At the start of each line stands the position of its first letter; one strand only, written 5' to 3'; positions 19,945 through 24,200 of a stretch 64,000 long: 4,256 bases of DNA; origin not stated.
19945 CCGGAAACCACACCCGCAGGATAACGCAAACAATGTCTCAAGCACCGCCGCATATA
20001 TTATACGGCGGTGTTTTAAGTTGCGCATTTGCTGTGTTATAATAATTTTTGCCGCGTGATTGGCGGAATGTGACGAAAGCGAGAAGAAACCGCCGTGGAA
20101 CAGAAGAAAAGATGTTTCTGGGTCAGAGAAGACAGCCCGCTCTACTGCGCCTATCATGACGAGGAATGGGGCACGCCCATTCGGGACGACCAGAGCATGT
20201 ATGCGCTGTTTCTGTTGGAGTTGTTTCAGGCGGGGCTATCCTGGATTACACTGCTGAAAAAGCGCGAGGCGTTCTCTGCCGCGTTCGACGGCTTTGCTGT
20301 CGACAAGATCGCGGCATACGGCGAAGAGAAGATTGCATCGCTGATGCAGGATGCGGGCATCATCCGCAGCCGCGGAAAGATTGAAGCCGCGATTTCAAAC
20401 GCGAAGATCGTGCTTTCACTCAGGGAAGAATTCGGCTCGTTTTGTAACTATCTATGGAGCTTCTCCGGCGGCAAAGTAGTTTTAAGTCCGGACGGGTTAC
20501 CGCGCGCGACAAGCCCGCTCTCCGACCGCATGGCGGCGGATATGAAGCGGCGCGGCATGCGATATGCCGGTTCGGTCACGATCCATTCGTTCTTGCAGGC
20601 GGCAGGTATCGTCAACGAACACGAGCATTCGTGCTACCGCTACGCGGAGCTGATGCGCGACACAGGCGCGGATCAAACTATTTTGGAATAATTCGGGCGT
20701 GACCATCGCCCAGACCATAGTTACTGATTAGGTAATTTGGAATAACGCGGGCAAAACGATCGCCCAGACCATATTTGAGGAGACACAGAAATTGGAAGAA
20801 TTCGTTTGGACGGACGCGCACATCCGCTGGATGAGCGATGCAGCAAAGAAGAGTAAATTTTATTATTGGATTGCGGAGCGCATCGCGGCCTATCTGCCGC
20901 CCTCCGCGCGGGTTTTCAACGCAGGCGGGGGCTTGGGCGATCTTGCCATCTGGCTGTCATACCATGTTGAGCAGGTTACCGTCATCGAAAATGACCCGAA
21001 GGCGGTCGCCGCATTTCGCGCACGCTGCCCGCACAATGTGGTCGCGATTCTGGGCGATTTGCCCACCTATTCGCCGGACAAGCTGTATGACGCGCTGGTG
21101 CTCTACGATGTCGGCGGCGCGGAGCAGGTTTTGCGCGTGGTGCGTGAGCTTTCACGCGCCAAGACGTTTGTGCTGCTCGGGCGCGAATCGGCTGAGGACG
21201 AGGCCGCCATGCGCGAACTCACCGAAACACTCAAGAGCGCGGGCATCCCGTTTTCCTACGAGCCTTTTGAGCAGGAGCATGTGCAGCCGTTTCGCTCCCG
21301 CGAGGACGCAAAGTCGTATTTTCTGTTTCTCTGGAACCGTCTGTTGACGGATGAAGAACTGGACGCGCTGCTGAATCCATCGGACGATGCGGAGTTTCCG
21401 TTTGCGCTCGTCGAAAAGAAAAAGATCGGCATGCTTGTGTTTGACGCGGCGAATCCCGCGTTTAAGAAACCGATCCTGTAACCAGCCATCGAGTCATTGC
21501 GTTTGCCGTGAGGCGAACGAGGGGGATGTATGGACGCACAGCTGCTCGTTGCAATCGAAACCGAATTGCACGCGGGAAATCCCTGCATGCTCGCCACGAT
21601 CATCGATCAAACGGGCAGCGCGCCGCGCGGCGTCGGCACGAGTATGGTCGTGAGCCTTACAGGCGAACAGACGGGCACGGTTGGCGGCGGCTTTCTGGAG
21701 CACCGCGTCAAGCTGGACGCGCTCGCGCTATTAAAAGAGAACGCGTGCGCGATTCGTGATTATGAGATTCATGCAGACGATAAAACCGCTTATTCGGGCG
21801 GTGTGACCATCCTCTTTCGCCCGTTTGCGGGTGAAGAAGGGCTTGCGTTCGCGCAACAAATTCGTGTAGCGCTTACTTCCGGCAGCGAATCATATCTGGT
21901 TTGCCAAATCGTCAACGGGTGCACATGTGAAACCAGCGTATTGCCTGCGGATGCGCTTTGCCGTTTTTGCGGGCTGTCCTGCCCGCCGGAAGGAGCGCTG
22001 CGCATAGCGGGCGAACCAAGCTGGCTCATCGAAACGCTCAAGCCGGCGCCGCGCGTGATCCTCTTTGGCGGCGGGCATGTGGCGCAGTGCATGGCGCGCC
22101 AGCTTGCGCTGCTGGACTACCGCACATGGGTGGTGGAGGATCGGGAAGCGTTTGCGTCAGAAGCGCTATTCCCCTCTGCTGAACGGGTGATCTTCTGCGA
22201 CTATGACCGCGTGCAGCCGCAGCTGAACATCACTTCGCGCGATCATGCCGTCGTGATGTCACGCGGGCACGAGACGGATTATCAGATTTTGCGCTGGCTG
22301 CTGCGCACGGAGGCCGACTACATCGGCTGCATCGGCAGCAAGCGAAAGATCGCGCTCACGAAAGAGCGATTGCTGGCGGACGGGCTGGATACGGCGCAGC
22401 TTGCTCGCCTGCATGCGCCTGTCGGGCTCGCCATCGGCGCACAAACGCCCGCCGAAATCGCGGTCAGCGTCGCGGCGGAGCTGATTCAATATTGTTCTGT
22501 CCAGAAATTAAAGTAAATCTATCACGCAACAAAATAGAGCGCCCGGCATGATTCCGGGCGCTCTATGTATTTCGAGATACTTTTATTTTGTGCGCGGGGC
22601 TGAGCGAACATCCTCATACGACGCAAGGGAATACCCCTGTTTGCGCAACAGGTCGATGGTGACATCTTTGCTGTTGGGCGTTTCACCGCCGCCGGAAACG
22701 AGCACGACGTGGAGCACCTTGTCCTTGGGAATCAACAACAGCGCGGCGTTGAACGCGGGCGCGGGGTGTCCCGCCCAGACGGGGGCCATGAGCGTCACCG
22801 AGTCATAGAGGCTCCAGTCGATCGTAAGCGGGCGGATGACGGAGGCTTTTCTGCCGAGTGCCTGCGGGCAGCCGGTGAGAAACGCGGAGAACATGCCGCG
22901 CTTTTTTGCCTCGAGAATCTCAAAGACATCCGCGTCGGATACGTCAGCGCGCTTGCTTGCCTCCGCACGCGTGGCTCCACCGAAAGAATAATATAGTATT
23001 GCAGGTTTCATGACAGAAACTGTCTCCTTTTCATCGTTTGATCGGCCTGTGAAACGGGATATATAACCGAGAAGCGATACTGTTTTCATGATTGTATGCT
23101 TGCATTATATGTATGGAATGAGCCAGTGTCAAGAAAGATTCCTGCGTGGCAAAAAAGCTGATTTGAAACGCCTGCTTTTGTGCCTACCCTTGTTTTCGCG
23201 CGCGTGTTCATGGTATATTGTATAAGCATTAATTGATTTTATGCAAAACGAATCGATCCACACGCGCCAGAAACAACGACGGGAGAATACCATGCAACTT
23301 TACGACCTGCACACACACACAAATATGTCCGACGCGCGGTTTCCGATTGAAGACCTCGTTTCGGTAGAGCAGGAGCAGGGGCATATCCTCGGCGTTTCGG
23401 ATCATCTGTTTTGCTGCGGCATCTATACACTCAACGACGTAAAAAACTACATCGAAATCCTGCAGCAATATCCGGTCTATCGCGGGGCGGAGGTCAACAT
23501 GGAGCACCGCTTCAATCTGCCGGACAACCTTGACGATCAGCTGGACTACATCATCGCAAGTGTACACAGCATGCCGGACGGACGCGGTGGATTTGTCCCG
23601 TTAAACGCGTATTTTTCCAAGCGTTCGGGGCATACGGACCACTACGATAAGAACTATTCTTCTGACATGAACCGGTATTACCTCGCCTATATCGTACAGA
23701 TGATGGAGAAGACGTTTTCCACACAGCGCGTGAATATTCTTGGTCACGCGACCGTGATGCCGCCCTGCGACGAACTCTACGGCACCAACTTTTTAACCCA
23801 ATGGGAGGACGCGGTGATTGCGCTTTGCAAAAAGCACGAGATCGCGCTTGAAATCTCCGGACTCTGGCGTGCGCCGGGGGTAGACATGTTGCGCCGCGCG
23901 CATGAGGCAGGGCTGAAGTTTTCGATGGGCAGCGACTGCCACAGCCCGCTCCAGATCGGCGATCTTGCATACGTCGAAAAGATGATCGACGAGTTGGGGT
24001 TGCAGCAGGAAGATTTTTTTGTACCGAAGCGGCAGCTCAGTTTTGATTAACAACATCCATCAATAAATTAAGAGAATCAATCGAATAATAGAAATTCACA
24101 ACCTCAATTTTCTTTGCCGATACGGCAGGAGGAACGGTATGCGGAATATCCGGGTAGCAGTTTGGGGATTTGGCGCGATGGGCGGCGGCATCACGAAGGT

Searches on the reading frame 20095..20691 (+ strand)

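Call 16: search_protein_families(library=ncbifam, proteins=[window:20095-20691:+], max_evalue=0.00001)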
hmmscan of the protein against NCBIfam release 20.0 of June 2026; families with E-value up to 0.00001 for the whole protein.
window:20095-20691:+ (198 aa): 2 families
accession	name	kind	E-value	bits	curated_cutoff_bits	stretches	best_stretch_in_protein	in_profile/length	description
TIGR00624.1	tag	subfamily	3.1e-54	183.4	232.5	1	5-183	1-179/179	DNA-3-methyladenine glycosylase I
NF007678.0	PRK10353.1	equivalog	1.2e-48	165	349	1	5-184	2-183/189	DNA-3-methyladenine glycosylase I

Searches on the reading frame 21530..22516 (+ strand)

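Call 16: search_protein_families(library=ncbifam, proteins=[window:21530-22516:+], max_evalue=0.00001)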
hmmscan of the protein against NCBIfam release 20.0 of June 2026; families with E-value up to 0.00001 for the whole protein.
window:21530-22516:+ (328 aa): 2 families
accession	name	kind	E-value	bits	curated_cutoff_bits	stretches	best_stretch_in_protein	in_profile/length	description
NF045664.1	XdhC_rel_AOR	equivalog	1.7e-71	241.3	350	2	162-320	183-342/346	XdhC family aldehyde oxidoreductase maturation factor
TIGR02964.1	xanthine_xdhC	equivalog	4.5e-38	131.2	161.6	1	21-319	2-246/246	xanthine dehydrogenase accessory protein XdhC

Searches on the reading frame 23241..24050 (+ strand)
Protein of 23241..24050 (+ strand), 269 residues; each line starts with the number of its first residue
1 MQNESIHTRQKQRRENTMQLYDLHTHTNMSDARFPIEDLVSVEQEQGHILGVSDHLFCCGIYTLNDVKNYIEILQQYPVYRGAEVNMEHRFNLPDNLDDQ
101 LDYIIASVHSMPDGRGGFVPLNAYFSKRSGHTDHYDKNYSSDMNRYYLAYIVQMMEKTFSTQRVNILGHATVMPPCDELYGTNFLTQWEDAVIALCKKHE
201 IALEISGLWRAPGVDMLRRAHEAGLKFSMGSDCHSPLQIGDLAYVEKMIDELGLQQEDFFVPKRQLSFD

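Call 16: search_protein_families(library=ncbifam, proteins=[window:23241-24050:+], max_evalue=0.00001)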
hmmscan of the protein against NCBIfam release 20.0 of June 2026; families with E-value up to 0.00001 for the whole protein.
window:23241-24050:+ (269 aa): 5 families
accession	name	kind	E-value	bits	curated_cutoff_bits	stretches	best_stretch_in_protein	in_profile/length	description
NF006251.0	PRK08392.1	equivalog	9.1e-22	77.6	212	2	21-112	2-98/216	hypothetical protein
NF005928.0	PRK07945.1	equivalog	2.7e-14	53.3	250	1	153-256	213-318/337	PHP domain-containing protein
NF006702.0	PRK09248.1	domain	7.6e-11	42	264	0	20-110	4-103/246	PHP domain-containing protein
NF005596.0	PRK07328.1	subfamily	2.5e-08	33.7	202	1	101-265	106-263/269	histidinol-phosphatase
NF006375.0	PRK08609.1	equivalog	2.3e-06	26.5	426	0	21-110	337-439/571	DNA polymerase/3'-5' exonuclease PolX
